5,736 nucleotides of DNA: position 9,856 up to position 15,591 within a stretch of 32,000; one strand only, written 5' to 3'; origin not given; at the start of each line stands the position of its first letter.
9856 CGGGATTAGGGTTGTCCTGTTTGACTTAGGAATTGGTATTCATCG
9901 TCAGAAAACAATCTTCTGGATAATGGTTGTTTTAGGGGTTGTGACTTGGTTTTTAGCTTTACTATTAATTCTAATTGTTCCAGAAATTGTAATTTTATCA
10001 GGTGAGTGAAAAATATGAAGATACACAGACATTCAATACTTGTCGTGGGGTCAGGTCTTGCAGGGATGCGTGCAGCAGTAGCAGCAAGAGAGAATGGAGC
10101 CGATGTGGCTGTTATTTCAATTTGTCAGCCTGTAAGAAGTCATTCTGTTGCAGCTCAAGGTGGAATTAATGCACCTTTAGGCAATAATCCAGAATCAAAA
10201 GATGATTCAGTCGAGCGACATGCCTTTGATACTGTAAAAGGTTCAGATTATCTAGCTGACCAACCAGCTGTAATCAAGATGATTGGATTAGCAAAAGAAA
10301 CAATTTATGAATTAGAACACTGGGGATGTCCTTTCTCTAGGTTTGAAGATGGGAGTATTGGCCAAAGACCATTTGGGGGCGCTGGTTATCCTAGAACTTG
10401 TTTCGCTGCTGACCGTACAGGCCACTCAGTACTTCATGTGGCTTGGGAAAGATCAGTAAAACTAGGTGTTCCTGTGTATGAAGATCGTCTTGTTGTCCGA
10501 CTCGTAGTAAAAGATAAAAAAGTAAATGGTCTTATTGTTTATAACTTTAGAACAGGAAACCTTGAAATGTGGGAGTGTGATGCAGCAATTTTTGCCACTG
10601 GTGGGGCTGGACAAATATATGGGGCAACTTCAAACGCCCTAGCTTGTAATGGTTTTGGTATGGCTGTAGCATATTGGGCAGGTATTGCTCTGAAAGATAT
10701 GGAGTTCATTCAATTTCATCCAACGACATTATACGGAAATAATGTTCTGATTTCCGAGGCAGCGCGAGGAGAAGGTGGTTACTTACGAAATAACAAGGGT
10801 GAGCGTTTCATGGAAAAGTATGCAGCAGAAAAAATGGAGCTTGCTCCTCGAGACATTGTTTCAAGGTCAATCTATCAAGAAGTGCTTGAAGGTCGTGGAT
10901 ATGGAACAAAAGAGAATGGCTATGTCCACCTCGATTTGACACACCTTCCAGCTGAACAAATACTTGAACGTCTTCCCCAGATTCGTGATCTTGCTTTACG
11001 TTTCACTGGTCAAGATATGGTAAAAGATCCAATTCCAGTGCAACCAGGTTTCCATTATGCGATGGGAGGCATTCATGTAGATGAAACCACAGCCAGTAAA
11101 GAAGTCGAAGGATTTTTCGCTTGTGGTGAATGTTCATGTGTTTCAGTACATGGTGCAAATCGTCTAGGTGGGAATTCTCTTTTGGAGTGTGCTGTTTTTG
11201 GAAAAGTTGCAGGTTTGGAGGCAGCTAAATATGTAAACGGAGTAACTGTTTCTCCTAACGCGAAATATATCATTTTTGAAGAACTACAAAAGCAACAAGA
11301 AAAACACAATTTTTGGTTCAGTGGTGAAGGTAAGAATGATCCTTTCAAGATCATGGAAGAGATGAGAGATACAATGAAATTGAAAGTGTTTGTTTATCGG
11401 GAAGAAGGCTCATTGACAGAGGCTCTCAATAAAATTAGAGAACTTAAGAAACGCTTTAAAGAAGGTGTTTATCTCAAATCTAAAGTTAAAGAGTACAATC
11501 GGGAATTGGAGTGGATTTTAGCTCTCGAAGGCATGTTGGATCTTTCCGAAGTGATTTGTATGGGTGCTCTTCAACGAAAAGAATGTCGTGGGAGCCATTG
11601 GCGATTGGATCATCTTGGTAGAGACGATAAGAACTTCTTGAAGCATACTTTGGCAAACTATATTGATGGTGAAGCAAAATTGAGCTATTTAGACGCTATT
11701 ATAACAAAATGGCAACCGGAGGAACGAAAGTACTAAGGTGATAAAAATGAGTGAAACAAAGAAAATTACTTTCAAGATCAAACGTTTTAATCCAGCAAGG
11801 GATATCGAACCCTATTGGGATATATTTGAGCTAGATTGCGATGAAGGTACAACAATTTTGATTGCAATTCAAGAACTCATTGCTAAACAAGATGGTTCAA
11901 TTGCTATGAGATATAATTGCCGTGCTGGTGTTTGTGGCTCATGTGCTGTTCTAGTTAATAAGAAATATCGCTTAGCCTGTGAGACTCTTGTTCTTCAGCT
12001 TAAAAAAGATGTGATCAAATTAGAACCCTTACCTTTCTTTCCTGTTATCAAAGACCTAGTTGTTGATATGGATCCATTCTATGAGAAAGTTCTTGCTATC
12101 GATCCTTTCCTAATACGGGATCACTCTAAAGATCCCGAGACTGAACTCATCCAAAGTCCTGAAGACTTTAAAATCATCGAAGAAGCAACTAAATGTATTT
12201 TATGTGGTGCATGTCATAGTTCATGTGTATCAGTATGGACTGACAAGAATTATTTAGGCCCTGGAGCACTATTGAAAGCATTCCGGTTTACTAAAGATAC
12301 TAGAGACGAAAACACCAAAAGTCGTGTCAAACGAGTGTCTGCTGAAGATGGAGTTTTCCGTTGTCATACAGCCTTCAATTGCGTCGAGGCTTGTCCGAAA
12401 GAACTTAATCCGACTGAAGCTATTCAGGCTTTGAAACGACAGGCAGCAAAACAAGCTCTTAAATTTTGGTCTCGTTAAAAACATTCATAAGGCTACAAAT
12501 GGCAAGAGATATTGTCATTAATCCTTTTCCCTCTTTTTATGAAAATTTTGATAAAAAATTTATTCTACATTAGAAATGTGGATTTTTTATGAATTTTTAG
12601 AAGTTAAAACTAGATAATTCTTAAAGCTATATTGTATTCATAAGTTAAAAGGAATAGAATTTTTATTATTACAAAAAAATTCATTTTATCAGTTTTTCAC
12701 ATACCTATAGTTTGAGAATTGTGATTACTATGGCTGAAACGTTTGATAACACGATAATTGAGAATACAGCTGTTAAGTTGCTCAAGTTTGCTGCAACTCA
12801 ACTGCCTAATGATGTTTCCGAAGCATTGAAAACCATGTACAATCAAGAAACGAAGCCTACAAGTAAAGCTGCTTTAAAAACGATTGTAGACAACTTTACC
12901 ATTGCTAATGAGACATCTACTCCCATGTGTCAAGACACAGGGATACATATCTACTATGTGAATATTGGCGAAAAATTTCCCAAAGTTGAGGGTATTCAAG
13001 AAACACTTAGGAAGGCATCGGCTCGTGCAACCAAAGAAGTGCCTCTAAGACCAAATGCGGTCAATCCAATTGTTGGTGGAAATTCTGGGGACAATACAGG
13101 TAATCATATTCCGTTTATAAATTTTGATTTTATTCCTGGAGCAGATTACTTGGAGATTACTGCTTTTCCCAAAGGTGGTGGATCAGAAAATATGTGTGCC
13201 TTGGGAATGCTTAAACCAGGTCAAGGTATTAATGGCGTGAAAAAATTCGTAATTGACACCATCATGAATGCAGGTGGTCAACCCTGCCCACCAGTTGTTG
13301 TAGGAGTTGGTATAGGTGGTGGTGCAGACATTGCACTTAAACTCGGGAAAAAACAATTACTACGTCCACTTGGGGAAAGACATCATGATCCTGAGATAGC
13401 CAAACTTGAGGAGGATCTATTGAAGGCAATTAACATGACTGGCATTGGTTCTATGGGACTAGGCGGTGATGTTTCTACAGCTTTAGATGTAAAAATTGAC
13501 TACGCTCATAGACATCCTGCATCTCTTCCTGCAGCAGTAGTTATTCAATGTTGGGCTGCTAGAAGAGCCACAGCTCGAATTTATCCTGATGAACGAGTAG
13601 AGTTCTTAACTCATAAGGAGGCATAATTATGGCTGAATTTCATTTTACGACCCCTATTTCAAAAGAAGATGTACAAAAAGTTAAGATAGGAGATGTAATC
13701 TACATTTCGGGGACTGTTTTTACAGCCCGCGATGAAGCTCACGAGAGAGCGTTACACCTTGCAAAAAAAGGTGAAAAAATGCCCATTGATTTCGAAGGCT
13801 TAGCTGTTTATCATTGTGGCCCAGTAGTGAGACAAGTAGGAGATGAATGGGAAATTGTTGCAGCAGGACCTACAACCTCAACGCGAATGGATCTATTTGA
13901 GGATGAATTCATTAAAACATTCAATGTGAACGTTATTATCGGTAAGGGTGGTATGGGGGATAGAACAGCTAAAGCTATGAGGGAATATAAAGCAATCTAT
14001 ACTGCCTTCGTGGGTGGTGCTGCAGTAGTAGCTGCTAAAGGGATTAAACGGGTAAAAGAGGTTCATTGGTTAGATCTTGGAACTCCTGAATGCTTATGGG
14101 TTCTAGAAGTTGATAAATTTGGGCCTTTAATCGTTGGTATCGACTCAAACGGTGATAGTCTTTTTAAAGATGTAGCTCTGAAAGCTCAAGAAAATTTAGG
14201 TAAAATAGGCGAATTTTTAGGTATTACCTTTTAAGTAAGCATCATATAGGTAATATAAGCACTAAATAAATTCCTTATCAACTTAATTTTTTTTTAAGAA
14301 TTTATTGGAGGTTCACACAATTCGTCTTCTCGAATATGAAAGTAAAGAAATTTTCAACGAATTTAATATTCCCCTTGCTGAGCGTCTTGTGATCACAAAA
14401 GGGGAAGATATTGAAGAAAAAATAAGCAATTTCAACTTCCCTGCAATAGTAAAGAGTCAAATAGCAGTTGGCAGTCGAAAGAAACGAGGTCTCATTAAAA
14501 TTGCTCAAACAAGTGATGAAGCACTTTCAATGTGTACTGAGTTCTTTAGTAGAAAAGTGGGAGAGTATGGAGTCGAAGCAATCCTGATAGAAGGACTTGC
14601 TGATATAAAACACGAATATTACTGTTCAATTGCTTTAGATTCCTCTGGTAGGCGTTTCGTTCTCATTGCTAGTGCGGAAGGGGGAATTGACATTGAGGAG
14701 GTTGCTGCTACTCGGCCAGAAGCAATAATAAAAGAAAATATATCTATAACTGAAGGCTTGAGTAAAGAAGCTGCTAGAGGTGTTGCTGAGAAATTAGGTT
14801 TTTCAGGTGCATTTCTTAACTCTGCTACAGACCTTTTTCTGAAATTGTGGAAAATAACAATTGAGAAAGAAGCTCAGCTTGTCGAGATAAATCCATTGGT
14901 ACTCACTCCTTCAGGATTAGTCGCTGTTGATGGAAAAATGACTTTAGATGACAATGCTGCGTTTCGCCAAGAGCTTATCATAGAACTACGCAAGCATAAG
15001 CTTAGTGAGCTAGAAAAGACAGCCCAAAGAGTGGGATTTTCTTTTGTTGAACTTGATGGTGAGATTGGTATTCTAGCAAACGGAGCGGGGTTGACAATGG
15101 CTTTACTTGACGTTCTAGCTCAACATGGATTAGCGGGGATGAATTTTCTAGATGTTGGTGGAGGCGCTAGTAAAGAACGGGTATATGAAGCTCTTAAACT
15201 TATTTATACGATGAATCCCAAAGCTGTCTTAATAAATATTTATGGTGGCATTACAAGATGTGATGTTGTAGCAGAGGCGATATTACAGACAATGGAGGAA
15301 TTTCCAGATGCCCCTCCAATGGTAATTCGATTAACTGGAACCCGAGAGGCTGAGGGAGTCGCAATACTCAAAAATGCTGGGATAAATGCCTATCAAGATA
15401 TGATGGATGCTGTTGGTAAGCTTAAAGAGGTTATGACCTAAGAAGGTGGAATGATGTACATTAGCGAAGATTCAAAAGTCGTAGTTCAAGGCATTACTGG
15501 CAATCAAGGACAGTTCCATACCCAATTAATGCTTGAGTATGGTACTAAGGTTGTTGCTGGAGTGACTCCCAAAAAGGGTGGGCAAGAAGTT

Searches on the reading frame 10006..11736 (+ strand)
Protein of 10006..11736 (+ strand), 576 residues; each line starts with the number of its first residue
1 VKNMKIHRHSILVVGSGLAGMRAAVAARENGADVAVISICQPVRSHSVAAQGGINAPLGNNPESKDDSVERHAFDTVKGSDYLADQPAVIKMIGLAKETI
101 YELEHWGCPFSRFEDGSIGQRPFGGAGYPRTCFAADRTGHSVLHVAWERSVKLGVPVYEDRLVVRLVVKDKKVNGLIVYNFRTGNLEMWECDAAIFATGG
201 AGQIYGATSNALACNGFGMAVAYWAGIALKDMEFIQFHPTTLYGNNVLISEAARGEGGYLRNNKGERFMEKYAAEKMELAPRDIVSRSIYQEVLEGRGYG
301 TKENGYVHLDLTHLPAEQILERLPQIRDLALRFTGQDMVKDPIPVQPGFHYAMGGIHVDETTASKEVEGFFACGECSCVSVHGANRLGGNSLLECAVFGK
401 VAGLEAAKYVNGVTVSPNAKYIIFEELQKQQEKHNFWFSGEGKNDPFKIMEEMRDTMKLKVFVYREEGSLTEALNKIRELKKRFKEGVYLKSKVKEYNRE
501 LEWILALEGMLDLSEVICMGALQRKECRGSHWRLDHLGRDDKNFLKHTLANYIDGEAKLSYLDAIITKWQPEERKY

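Call 3: search_protein_families(library=pfam, proteins=[window:10006-11736:+])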
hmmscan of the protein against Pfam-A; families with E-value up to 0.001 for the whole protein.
window:10006-11736:+ (576 aa): 5 families
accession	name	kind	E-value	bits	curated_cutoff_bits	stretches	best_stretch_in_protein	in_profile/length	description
PF00890.30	FAD_binding_2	-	2.2e-103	347.1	20.4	1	11-392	2-414/414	FAD binding domain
PF02910.25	Succ_DH_flav_C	-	6.2e-35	120.4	20.8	1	451-576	2-130/130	Fumarate reductase flavoprotein C-term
PF03486.20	HI0933_like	-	8.3e-10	38.9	50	1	133-403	102-242/244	HI0933-like protein Rossmann domain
PF07992.20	Pyr_redox_2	-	7.9e-08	32.5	26.1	1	10-200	2-109/291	Pyridine nucleotide-disulphide oxidoreductase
PF12831.13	FAD_oxidored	-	0.00025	20.9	27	1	11-38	2-29/416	FAD dependent oxidoreductase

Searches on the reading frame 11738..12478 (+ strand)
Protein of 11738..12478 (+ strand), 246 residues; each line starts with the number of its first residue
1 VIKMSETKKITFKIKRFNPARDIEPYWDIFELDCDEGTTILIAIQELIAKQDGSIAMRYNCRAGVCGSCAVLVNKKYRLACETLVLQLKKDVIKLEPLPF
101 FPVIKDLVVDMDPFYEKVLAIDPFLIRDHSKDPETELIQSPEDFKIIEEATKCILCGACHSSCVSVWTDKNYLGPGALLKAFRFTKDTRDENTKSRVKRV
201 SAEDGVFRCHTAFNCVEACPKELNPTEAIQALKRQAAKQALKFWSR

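Call 4: search_protein_families(library=pfam, proteins=[window:11738-12478:+])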
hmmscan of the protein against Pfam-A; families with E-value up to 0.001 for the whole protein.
window:11738-12478:+ (246 aa): 7 families
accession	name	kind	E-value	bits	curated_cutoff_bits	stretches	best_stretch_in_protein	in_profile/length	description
PF13085.11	Fer2_3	-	9.5e-30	103.2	27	1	11-115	1-106/107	2Fe-2S iron-sulfur cluster binding domain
PF13183.11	Fer4_8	-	6.9e-10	39.8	27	1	149-222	1-67/68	4Fe-4S dicluster domain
PF13237.11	Fer4_10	-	3.2e-09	37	25.5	1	146-220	2-53/53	4Fe-4S dicluster domain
PF13534.11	Fer4_17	-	1.2e-07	32.5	22.2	1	152-224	1-61/61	4Fe-4S dicluster domain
PF00111.32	Fer2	-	1.6e-07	31.6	21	1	31-84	9-75/77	2Fe-2S iron-sulfur cluster binding domain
PF12838.12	Fer4_7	-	6.8e-05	23.7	27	1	152-221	1-50/52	4Fe-4S dicluster domain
PF14691.11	Fer4_20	-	0.0005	20.3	25.8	0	200-243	15-60/113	Dihydroprymidine dehydrogenase domain II, 4Fe-4S cluster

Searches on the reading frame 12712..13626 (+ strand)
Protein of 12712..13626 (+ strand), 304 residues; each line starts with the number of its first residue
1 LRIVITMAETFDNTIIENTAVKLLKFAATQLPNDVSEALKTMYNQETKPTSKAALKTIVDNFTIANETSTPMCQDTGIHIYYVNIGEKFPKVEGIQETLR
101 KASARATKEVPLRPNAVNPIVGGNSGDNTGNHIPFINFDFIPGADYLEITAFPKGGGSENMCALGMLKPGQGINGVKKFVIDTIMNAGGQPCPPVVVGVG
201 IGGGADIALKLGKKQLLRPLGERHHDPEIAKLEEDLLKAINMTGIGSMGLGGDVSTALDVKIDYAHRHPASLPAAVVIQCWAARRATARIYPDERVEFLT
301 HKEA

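Call 4: search_protein_families(library=pfam, proteins=[window:12712-13626:+])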
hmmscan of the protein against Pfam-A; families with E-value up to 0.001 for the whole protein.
window:12712-13626:+ (304 aa): 1 family
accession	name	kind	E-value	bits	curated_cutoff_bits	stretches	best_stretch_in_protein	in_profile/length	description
PF05681.19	Fumerase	-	4e-94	315.3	25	1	19-288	3-269/270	Fumarate hydratase (Fumerase)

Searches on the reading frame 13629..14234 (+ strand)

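Call 4: search_protein_families(library=pfam, proteins=[window:13629-14234:+])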
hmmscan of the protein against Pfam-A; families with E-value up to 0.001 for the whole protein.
window:13629-14234:+ (201 aa): 2 families
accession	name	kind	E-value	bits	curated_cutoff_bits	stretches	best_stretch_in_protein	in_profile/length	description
PF05683.17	Fumerase_C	-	8.6e-48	162.8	22.2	1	7-181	32-204/205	Fumarase C-terminus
PF25180.1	Gp54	-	4.7e-05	23.5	27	1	30-72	8-50/65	Phage antiviral trigger protein Gp54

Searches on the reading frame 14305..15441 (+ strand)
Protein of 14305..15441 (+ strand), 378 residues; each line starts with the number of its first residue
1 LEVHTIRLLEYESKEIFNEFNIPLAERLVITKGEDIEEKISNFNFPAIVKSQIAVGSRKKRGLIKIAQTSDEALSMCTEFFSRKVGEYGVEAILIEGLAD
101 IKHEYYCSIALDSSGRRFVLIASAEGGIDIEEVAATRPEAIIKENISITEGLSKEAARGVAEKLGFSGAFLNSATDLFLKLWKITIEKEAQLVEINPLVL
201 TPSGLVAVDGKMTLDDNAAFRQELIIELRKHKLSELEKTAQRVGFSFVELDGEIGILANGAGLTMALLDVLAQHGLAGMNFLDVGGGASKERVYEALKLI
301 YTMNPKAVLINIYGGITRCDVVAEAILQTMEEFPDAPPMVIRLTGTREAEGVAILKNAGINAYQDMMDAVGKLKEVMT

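Call 4: search_protein_families(library=pfam, proteins=[window:14305-15441:+])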
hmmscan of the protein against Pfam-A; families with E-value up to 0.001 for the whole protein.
window:14305-15441:+ (378 aa): 5 families
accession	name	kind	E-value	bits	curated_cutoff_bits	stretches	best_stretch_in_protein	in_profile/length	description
PF08442.15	ATP-grasp_2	-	9.7e-51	172.7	29.5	1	8-199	2-201/202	ATP-grasp domain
PF00549.24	Ligase_CoA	-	5.1e-19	69.1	24.5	1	258-365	2-117/128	CoA-ligase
PF24948.1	Citrate_synth_N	-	2.6e-12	47.1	83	1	46-221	53-227/232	ATP-citrate synthase ATP-grasp domain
PF13549.11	ATP-grasp_5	-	7.6e-07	29.1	27.6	1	8-214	10-221/221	ATP-grasp domain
PF01071.24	GARS_A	-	0.0001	22.7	27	1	13-97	6-87/194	Phosphoribosylglycinamide synthetase, ATP-grasp (A) domain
